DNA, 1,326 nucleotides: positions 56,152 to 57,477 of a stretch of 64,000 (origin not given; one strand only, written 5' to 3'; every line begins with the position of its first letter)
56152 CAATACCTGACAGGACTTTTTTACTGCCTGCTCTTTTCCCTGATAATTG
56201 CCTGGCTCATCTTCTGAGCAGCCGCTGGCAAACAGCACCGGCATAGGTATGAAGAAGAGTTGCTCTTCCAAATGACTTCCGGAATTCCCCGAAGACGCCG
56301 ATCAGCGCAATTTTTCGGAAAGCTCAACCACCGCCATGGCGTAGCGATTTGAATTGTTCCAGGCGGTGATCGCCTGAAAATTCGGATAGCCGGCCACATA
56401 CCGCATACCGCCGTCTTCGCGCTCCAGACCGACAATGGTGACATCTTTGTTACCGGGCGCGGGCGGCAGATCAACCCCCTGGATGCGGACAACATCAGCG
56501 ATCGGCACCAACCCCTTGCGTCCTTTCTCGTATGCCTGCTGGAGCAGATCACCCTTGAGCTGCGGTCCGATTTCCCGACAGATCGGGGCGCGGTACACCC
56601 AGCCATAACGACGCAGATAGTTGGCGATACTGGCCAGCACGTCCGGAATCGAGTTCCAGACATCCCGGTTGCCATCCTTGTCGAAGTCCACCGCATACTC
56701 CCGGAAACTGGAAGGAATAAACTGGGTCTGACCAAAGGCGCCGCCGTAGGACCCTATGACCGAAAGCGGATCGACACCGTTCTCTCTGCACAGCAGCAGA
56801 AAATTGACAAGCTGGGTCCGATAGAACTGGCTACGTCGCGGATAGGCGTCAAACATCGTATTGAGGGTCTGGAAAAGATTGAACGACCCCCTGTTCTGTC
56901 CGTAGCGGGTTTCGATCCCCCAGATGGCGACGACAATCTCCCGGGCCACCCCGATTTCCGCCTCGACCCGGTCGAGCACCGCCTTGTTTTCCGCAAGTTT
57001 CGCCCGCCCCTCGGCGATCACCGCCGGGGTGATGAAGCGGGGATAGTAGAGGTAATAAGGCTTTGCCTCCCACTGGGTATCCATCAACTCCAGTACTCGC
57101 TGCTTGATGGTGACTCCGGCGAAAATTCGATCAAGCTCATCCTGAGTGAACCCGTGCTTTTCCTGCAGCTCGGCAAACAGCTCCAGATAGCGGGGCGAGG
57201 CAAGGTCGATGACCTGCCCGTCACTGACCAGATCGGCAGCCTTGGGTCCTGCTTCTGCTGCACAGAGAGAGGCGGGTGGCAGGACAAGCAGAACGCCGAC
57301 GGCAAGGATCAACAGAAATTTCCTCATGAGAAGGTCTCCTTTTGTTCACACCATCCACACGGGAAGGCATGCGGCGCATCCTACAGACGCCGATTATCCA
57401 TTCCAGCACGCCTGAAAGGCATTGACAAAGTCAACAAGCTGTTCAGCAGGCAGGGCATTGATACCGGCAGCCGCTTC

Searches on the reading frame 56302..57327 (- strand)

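Call 34: search_protein_families(library=pfam, proteins=[window:56302-57327:-], max_evalue=0.00001)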
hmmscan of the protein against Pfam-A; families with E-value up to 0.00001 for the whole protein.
window:56302-57327:- (341 aa): 1 family
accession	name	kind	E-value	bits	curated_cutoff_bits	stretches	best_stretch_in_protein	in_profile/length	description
PF13406.11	SLT_2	-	4.7e-85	285.8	24.3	1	48-338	6-292/292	Transglycosylase SLT domain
